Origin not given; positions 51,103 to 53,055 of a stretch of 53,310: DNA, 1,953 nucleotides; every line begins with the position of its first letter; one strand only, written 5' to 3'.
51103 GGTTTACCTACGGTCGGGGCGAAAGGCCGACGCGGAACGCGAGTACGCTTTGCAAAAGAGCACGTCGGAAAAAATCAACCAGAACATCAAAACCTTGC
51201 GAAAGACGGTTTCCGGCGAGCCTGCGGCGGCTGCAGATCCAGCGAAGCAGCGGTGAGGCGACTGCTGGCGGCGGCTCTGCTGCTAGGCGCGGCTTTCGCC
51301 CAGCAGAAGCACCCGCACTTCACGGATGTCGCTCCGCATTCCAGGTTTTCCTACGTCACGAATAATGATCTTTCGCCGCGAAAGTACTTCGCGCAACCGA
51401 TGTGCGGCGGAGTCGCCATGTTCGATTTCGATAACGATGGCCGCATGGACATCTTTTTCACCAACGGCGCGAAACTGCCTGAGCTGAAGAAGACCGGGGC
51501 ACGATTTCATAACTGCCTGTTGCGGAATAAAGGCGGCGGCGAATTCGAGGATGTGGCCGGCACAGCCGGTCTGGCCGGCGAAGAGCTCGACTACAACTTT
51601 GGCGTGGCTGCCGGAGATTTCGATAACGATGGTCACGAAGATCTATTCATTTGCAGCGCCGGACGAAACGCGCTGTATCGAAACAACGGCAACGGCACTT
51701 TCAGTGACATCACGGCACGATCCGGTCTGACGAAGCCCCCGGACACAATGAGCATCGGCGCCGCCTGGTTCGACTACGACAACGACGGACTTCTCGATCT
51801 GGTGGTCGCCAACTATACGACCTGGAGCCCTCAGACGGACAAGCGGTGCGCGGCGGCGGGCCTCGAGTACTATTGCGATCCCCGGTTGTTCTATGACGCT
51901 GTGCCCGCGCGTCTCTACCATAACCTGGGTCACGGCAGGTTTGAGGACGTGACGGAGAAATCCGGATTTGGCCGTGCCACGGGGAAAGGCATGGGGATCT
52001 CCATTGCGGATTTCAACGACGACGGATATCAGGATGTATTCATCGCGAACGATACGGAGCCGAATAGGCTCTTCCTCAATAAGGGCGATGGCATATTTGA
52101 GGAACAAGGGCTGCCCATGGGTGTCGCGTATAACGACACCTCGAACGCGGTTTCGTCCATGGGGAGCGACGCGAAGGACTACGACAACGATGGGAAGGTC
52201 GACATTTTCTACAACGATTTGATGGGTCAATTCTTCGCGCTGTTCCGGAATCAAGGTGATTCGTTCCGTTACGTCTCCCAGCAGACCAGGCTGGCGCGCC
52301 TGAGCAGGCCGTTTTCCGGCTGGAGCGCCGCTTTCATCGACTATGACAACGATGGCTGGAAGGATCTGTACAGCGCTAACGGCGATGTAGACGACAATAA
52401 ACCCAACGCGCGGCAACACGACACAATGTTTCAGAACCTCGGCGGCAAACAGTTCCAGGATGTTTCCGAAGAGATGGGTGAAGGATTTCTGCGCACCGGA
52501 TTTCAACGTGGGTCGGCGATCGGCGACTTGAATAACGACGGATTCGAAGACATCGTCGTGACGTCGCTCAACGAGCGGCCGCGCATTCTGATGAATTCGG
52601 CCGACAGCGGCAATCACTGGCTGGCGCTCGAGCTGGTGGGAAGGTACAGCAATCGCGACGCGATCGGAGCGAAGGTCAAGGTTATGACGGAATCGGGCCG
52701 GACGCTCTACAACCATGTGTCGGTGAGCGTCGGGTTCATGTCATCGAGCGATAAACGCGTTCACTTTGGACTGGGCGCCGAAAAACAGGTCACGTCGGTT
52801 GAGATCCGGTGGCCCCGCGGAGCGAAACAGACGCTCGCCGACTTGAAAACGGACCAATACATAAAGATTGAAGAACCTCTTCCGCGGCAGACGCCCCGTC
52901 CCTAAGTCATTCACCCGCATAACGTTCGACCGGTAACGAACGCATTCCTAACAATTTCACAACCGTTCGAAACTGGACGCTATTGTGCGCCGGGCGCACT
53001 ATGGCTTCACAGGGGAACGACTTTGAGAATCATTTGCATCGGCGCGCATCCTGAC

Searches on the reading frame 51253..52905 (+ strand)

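Call 64: search_protein_families(library=pfam, proteins=[window:51253-52905:+], max_evalue=0.0001)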
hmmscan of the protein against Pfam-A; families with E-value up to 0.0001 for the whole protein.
window:51253-52905:+ (550 aa): 3 families
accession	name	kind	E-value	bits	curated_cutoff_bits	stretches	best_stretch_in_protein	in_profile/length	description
PF13517.12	FG-GAP_3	-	3.5e-51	172.1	26.9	5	122-185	1-61/61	FG-GAP-like repeat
PF07593.17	UnbV_ASPIC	-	1.3e-22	79.9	23.4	1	470-537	1-67/68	ASPIC and UnbV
PF01839.29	FG-GAP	-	2.4e-18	66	22.1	0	421-440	5-24/37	FG-GAP repeat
